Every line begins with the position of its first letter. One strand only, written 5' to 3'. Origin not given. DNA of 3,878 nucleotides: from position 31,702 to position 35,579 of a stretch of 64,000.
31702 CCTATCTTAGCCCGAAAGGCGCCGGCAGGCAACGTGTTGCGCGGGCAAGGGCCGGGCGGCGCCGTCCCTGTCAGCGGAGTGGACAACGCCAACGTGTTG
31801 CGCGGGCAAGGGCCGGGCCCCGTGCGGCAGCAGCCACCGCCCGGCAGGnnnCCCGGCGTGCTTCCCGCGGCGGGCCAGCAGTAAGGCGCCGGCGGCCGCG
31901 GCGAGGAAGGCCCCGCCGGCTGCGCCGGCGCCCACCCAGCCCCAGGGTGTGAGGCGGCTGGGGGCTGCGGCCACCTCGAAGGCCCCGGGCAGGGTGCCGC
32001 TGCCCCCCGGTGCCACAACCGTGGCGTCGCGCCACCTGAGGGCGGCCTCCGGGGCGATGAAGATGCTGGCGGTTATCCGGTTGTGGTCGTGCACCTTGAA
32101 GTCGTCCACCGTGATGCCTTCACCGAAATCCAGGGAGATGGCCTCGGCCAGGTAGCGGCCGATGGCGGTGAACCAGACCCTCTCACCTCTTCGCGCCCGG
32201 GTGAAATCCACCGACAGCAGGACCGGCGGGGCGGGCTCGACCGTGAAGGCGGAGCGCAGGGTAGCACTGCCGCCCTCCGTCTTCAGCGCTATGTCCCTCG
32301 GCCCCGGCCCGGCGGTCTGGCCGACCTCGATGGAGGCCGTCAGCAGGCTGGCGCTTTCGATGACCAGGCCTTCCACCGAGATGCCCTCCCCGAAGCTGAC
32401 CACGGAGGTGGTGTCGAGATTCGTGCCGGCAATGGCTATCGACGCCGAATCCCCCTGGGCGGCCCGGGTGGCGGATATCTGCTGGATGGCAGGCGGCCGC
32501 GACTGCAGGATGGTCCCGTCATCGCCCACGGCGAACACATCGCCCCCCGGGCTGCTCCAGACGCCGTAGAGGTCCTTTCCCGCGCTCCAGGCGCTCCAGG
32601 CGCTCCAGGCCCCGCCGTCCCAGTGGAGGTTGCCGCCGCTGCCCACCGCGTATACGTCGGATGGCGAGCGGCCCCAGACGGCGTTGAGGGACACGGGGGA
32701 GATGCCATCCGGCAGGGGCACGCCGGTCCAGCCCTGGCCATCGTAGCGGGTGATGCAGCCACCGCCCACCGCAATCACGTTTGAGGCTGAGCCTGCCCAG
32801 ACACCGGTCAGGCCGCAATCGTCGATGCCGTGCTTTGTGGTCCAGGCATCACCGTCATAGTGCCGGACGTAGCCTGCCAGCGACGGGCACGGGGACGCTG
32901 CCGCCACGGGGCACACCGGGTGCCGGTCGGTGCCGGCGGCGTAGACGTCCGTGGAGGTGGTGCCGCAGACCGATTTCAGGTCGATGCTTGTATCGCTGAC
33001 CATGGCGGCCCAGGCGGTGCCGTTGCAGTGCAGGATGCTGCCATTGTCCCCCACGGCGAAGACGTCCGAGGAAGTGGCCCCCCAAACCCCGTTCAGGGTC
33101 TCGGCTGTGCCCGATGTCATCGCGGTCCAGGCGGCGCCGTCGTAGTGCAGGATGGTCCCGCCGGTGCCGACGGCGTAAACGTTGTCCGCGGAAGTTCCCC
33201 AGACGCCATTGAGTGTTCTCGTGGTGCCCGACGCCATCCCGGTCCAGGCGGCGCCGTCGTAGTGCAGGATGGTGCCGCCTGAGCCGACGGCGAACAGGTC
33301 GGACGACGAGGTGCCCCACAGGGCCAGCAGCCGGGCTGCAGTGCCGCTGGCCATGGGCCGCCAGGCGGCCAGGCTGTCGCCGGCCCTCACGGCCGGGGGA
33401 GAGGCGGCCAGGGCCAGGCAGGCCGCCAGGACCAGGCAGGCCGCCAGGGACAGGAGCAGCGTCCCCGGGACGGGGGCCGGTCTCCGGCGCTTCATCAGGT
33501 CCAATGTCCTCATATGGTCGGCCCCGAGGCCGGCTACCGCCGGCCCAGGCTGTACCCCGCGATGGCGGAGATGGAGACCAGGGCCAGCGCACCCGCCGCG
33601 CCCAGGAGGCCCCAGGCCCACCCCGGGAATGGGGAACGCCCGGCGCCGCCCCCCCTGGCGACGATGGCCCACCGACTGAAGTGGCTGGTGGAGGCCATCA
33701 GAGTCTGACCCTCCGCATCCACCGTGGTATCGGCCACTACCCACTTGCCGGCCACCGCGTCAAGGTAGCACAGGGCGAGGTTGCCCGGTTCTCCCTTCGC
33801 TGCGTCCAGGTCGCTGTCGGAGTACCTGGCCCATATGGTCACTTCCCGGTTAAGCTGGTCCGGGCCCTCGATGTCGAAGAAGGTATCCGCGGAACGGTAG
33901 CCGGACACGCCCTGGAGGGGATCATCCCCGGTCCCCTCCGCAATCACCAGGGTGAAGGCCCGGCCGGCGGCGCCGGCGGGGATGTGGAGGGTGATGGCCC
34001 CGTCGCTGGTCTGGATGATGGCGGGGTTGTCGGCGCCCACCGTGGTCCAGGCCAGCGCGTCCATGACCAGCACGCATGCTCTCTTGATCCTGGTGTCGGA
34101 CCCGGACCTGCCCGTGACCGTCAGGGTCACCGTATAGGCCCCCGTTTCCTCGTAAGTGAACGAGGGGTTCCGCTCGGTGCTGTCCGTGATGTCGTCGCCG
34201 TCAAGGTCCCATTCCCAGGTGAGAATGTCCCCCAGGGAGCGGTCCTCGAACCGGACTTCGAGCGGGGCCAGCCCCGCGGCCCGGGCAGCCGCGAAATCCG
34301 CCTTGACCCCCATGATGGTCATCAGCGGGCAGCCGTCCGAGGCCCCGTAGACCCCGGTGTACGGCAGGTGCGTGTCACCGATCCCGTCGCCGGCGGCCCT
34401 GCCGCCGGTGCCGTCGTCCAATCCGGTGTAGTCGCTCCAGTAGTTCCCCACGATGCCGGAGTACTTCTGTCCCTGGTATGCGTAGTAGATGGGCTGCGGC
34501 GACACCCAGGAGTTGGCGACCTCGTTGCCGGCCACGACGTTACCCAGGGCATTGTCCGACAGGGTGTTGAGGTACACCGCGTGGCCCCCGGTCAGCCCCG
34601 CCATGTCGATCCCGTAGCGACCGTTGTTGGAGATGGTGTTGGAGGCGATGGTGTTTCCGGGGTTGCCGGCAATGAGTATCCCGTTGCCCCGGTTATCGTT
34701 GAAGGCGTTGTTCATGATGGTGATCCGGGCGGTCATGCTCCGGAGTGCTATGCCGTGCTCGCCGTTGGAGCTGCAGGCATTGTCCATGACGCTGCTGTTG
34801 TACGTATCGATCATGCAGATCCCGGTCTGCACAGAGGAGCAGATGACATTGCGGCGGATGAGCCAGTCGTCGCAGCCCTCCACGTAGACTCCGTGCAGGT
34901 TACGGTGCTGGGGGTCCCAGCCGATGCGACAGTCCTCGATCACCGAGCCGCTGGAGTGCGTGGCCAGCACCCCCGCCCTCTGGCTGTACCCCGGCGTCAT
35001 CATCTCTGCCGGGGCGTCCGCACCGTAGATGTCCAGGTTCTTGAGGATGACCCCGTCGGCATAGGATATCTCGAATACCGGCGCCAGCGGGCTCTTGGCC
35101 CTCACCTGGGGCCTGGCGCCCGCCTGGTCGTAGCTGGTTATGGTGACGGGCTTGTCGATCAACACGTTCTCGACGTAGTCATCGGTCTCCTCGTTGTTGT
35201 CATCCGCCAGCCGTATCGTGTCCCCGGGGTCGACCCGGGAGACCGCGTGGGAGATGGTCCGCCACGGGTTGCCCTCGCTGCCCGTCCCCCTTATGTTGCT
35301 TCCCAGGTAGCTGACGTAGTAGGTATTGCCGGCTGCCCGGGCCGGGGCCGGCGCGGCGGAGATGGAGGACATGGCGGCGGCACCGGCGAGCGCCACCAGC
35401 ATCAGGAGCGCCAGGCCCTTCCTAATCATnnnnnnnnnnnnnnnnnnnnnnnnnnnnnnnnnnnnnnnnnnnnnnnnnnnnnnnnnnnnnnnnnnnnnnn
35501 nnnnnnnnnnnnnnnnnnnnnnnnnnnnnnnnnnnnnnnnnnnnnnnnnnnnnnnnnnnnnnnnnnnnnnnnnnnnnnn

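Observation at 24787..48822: ~24-kb island encoding a polyprenyl-phosphate-sugar-dependent surface glycosylation system with candidate protein substrates embedded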

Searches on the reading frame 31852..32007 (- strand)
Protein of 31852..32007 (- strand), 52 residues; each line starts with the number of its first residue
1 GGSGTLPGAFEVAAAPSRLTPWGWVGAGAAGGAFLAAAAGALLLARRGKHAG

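Call 47: search_protein_families(library=ncbifam, proteins=[window:31852-32007:-], max_evalue=10)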
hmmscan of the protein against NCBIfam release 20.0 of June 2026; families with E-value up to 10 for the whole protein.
seq(52 aa): 0 families

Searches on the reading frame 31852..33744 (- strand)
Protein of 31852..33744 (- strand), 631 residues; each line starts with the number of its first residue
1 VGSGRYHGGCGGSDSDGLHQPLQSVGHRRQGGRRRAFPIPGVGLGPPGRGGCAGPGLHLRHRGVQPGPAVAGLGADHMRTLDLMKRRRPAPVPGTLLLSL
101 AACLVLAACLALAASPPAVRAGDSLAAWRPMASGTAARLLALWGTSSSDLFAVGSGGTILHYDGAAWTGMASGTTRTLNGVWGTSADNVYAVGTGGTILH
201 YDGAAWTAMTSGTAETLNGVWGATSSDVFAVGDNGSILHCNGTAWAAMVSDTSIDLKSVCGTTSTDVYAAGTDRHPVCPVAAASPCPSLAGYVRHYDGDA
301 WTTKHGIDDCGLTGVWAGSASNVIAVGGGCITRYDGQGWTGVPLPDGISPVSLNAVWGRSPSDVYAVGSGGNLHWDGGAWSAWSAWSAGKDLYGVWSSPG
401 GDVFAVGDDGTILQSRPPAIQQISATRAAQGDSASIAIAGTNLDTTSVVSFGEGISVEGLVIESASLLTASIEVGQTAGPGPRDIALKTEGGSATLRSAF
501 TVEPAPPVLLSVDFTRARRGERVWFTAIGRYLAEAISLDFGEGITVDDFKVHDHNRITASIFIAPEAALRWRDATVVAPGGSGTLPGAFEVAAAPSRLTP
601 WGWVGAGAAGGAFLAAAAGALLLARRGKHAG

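Call 4: search_protein_families(library=pfam, proteins=[window:31852-33744:-], max_evalue=0.01)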
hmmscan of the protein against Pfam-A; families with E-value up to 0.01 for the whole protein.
window:31852-33744:- (631 aa): 1 family
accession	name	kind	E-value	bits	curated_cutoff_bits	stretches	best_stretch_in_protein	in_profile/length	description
PF09099.16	Qn_am_d_aIII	-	5.1e-05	24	22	1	430-487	14-69/82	Quinohemoprotein amine dehydrogenase, alpha subunit domain III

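Call 7: search_protein_families(library=ncbifam, proteins=[window:31852-33744:-], max_evalue=0.01)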
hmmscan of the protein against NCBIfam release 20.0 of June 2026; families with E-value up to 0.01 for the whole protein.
window:31852-33744:- (631 aa): 2 families
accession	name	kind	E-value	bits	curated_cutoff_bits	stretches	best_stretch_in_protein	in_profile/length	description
NF058597.1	CoaZ_rpt_PGGG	domain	0.0001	22.3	30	1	417-502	2-88/88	choice-of-anchor Z repeating domain-containing protein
TIGR03908.1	QH_alpha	equivalog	0.00062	18.4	274.35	1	416-496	292-369/510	quinohemoprotein amine dehydrogenase subunit alpha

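Call 23: find_homologous_proteins(query=window:31852-33513:-, max_evalue=0.001)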
Query window:31852-33513:- (554 aa): 4136 proteins with E <= 0.001 among 8000 candidates; the best 120 are listed.
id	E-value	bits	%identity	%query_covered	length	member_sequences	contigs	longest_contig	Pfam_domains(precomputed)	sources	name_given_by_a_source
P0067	0.0e+0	1178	96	100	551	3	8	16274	PF09099.17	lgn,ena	-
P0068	1.3e-210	719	40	86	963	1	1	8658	PF26102.1,PF01833.31,PF09099.17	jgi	jgi:hypothetical protein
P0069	3.9e-202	691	63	97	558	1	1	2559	PF09099.17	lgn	-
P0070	3.8e-190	651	42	52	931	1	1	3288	PF18998.7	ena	-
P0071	3.7e-183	628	38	87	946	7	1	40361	PF23366.2,PF01833.31,PF01957.26,PF09099.17,PF20144.6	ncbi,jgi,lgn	jgi:hypothetical protein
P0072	5.7e-179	614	41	86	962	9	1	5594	PF01833.31,PF09099.17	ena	-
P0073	3.0e-177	609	39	85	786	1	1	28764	PF01833.31,PF14870.13,PF09099.17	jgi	jgi:hypothetical protein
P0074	4.0e-172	592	43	52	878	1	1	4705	-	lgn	-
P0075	4.4e-166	572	44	50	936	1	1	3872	PF12768.14,PF05345.19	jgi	jgi:hypothetical protein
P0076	1.5e-163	564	37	88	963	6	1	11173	PF01833.31,PF14870.13,PF09099.17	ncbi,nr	ncbi:MAG TPA: hypothetical protein DCR71_01020 [Dehalococcoidia bacterium]|nr:hypothetical protein [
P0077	2.5e-159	550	37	92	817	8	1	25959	PF01833.31,PF09099.17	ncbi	-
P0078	1.3e-158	547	40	85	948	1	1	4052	PF09099.17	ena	-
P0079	8.2e-157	541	45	87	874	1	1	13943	PF01833.31,PF14870.13,PF09099.17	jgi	jgi:hypothetical protein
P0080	6.0e-156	538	38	98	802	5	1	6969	PF01833.31,PF09099.17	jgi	jgi:hypothetical protein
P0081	4.0e-152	526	36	90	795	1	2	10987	PF01833.31,PF09099.17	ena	-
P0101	4.1e-140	486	38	84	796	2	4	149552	PF01833.31,PF09099.17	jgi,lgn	-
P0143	9.3e-122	426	40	86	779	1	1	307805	PF01833.31,PF09099.17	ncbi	-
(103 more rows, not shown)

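Call 24: find_encoding_contigs(protein=P0143, flank=8000, max_places=1)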
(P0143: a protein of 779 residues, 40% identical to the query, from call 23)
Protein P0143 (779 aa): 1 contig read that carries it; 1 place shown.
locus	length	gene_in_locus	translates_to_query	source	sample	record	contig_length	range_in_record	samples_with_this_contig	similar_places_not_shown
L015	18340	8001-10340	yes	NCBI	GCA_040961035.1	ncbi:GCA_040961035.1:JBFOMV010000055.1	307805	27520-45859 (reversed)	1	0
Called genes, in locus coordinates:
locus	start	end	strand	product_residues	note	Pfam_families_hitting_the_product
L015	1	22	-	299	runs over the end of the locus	PF01008:IF-2B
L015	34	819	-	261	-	PF00753:Lactamase_B (weak), PF12706:Lactamase_B_2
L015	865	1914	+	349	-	PF01137:RTC, PF05189:RTC_insert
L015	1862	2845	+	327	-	PF04055:Radical_SAM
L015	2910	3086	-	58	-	-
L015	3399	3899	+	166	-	PF00160:Pro_isomerase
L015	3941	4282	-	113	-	-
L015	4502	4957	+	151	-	PF01243:PNPOx_N, PF12900:Pyridox_ox_2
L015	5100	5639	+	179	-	PF00857:Isochorismatase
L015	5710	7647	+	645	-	PF00724:Oxidored_FMN, PF00890:FAD_binding_2 (faint), PF01266:DAO (weak), PF07992:Pyr_redox_2, PF12831:FAD_oxidored (weak), PF13450:NAD_binding_8 (weak), PF13738:Pyr_redox_3, PF00070:Pyr_redox (weak), +1 more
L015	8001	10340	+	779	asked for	PF01833:TIG (faint), PF09099:Qn_am_d_aIII (weak)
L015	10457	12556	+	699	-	PF13487:HD_5, PF01966:HD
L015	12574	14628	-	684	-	PF16640:Big_3_5, PF18676:MBG_2, PF00801:PKD, PF18911:PKD_4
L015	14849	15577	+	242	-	PF20660:DUF6812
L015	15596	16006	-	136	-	PF01641:SelR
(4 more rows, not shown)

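Call 25: find_encoding_contigs(protein=P0101, flank=8000, max_places=1)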
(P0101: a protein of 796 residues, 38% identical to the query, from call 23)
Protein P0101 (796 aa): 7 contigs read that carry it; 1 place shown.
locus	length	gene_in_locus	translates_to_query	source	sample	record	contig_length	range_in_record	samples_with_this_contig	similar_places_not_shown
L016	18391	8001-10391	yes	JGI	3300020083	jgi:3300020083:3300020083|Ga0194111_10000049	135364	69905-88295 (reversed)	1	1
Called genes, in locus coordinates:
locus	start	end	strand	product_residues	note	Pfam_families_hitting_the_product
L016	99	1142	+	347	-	PF02784:Orn_Arg_deC_N, PF00278:Orn_DAP_Arg_deC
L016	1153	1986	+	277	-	PF17284:Spermine_synt_N, PF01564:Spermine_synth, PF13847:Methyltransf_31 (weak), PF08242:Methyltransf_12 (faint)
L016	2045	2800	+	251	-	PF00561:Abhydrolase_1 (weak), PF02129:Peptidase_S15 (weak), PF12146:Hydrolase_4, PF12697:Abhydrolase_6, PF20434:BD-FAE (faint), PF00326:Peptidase_S9, PF12146:Hydrolase_4 (weak)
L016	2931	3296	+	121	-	-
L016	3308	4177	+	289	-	PF00483:NTP_transferase, PF12804:NTP_transf_3 (weak)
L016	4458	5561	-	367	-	PF13480:Acetyltransf_6 (weak)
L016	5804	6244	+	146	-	PF01066:CDP-OH_P_transf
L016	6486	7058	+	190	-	PF01625:PMSR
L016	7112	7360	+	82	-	-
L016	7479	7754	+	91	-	PF09723:Zn_ribbon_8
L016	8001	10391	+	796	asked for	PF01833:TIG (faint), PF09099:Qn_am_d_aIII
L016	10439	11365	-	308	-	PF00582:Usp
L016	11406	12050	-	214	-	PF01936:NYN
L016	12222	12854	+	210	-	PF02660:G3P_acyltransf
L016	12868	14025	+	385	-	PF13506:Glyco_transf_21, PF00535:Glycos_transf_2, PF10111:Glyco_tranf_2_2 (weak), PF13641:Glyco_tranf_2_3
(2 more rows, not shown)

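Call 26: find_encoding_contigs(protein=P0071, flank=8000, max_places=1)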
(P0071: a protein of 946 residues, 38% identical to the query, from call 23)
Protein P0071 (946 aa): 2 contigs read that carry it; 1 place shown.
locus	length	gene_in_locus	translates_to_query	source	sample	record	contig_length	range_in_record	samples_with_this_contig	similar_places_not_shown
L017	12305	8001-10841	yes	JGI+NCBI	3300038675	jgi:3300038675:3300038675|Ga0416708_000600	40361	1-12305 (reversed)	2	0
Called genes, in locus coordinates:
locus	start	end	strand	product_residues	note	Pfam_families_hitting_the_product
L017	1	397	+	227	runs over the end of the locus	PF00528:BPD_transp_1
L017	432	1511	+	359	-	PF00005:ABC_tran, PF13304:AAA_21 (weak)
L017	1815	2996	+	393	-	PF00999:Na_H_Exchanger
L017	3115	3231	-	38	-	-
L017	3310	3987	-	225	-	PF01370:Epimerase, PF02254:TrkA_N (weak), PF05368:NmrA, PF13460:NAD_binding_10, PF16363:GDP_Man_Dehyd (faint)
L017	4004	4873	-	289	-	PF01988:VIT1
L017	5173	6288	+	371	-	PF00571:CBS (faint)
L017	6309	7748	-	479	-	PF00561:Abhydrolase_1 (faint), PF07819:PGAP1 (weak), PF11187:Mbeg1-like (weak)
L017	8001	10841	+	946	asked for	PF23366:Beta-prop_HVO_0234 (faint), PF01957:NfeD (faint), PF01833:TIG (weak), PF20144:TIG_SUH (faint), PF09099:Qn_am_d_aIII (weak), PF01833:TIG (weak), PF09099:Qn_am_d_aIII (weak)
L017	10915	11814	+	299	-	PF02810:SEC-C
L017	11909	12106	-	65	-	-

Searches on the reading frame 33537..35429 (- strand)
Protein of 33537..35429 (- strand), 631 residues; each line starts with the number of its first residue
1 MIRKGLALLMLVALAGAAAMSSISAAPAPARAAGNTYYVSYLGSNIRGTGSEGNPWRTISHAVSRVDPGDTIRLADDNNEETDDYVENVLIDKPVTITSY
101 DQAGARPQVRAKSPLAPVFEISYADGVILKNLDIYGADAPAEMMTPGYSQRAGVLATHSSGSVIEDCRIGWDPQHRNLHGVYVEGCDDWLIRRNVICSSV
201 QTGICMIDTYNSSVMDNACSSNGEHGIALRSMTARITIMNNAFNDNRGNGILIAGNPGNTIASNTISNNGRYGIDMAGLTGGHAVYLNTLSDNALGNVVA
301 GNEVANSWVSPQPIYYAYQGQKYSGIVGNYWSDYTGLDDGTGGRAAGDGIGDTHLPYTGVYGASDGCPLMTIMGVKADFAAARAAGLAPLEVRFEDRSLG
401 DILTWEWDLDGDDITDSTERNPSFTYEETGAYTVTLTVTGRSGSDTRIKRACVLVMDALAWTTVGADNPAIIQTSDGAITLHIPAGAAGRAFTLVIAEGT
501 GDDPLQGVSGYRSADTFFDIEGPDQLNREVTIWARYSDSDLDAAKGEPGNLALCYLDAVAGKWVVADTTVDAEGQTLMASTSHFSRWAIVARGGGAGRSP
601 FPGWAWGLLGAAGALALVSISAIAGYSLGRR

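Call 4: search_protein_families(library=pfam, proteins=[window:33537-35429:-], max_evalue=0.01)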
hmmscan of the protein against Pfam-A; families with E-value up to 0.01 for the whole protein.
window:33537-35429:- (631 aa): 5 families
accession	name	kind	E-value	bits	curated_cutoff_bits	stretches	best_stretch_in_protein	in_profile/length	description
PF05048.19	NosD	-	5.4e-28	98.3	23.6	1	148-336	35-212/212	Periplasmic copper-binding protein (NosD)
PF13229.12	Beta_helix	-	2.3e-19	70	25.9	1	125-289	9-157/158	Right handed beta helix region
PF18911.6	PKD_4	-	4.6e-12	46.3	27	1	386-447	17-77/85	PKD domain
PF00801.26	PKD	-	1.3e-09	38.3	23.5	1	388-453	13-80/80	PKD domain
PF07602.17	DUF1565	-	1.6e-07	31.4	20.3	1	233-305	109-171/257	Protein of unknown function (DUF1565)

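Call 7: search_protein_families(library=ncbifam, proteins=[window:33537-35429:-], max_evalue=0.01)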
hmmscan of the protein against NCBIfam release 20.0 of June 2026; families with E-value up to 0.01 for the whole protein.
window:33537-35429:- (631 aa): 3 families
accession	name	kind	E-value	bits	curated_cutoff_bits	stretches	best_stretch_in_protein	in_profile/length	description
TIGR04247.1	NosD_copper_fam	subfamily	9.4e-19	67.2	300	2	201-353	193-324/377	nitrous oxide reductase family maturation protein NosD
TIGR03804.1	para_beta_helix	repeat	1.7e-08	34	19.45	2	203-247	1-43/44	parallel beta-helix repeat protein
NF047854.1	LIC10774_subfam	equivalog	3.1e-05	23.1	380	1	35-75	59-99/358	LIC10774/LIC10365 family surface protein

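Call 68: search_solved_structures(query=window:33537-35429:-, max_evalue=0.01)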
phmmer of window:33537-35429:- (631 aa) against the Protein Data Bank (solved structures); distinct sequences matched with E-value up to 0.01: 10.
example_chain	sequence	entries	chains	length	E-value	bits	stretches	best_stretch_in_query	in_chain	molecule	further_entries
2kzw_A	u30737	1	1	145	1.3e-09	40.4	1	326-446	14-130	Uncharacterized protein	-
9lrk_A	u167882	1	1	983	2.1e-08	36.4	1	400-456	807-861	Collagenase ColH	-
9lqj_A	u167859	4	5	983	2.1e-08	36.4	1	400-456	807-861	Collagenase ColH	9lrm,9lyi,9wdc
1l0q_A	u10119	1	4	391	3.3e-08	35.7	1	368-454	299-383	Surface layer protein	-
4l9d_A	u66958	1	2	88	2.4e-05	26.2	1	383-447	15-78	Protease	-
4jgu_A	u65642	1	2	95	0.00025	22.9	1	400-445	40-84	ColH protein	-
4u6t_A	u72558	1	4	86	0.00026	22.8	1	400-445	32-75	ColH protein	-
4u7k_A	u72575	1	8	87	0.00027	22.8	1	400-445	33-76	ColH protein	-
6aem_A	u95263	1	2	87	0.00028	22.7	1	384-450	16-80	PKD domain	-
7biz_A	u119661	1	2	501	0.0087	17.8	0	406-479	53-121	Cell surface protein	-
